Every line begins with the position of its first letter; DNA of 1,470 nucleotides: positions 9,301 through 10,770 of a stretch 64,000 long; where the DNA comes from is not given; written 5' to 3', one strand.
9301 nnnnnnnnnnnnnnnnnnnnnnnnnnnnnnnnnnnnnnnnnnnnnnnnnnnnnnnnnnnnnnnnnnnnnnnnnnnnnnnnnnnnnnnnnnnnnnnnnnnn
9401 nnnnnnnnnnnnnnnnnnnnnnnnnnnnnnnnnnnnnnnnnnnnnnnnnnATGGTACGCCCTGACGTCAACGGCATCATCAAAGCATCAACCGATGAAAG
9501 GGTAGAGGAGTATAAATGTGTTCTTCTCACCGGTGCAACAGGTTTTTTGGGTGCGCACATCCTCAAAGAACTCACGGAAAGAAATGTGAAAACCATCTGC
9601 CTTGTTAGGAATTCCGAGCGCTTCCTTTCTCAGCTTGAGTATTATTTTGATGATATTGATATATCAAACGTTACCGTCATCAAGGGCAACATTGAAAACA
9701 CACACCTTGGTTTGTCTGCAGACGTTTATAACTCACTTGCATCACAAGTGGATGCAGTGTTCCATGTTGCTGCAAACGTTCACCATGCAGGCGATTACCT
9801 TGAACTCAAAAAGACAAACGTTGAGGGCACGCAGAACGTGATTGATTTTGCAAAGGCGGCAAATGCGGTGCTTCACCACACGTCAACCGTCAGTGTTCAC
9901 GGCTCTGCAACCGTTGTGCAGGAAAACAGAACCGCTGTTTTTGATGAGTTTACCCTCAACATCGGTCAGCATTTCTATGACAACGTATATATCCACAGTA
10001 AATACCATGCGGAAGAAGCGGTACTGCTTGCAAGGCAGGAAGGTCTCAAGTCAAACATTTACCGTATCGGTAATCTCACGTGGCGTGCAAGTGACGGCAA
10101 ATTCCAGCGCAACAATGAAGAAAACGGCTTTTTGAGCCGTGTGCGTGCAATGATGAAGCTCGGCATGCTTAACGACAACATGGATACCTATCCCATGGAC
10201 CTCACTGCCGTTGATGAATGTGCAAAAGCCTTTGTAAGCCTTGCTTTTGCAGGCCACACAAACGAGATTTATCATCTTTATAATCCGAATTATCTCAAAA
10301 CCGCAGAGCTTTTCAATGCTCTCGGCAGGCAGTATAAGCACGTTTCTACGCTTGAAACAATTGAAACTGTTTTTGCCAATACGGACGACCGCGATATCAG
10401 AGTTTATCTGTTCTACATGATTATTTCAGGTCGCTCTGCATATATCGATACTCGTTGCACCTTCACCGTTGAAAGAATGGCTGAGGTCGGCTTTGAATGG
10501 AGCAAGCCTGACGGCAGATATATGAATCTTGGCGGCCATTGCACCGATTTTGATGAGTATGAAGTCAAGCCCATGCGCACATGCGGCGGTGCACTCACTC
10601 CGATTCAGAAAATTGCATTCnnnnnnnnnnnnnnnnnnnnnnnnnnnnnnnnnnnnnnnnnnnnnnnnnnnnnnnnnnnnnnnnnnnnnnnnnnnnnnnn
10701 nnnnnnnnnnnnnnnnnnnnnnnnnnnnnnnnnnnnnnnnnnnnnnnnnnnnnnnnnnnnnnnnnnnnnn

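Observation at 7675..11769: Single 1364-aa A-T-R-FeADH fusion: a carboxylic-acid-reductase-like enzyme with its own alcohol dehydrogenase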

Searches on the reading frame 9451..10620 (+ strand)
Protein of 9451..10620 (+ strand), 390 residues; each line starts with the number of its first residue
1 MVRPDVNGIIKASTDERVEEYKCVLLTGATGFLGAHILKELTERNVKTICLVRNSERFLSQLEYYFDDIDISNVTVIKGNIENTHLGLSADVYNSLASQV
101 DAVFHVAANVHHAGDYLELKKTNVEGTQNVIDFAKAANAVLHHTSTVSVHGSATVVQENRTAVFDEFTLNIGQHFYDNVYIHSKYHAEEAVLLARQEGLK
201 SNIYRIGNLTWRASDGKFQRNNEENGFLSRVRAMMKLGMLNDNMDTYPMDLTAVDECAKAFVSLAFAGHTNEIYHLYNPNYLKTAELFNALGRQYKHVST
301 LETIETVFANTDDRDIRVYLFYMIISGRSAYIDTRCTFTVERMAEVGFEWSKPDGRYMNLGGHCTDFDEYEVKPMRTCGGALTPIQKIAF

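Call 17: search_solved_structures(query=window:9451-10620:+, max_evalue=0.00001)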
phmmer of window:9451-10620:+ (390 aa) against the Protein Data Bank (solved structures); distinct sequences matched with E-value up to 0.00001: 18.
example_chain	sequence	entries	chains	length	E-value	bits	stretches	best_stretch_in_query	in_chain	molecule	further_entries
6vtj_A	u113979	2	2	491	1.4e-35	126.4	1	21-370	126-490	Non-ribosomal peptide synthetase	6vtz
4f6c_A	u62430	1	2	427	1.7e-29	106.3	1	24-350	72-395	AusA reductase domain protein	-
4f6l_B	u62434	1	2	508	2.8e-29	105.6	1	24-349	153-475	AusA reductase domain protein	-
8v1x_A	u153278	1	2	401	2.9e-24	89.1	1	20-299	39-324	Type I polyketide synthase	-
4u7w_A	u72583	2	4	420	4.4e-24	88.5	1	22-291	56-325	MxaA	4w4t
5msc_A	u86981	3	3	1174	1.6e-09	40.6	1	22-189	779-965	Carboxylic acid reductase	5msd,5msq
9x29_A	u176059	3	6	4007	2.6e-08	36.6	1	4-158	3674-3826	PKS-NRPS hybrid synthetase psoA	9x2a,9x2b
9x2c_A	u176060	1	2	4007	3.3e-08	36.3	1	3-158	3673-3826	PKS-NRPS hybrid synthetase psoA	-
8aep_A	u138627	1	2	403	3.8e-08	36.1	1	18-264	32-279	Acetyl-CoA synthetase-like protein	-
4dqv_A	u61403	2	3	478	2e-07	33.7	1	20-138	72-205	PROBABLE PEPTIDE SYNTHETASE NRP (PEPTIDE SYNTHASE) | Peptide synthetase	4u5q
5mso_A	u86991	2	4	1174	1.9e-06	30.5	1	21-153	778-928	Carboxylic acid reductase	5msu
5zed_A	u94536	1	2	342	2.4e-06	30.1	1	24-181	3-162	Uncharacterized protein ADH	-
5z2x_A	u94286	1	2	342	2.4e-06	30.1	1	24-181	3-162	Alcohol dehydrogenase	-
5msp_A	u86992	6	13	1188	2.5e-06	30.1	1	18-207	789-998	Thioester reductase domain-containing protein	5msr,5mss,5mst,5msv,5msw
8rdi_A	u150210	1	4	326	2.5e-06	30.1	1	24-157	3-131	SDR family NAD(P)-dependent oxidoreductase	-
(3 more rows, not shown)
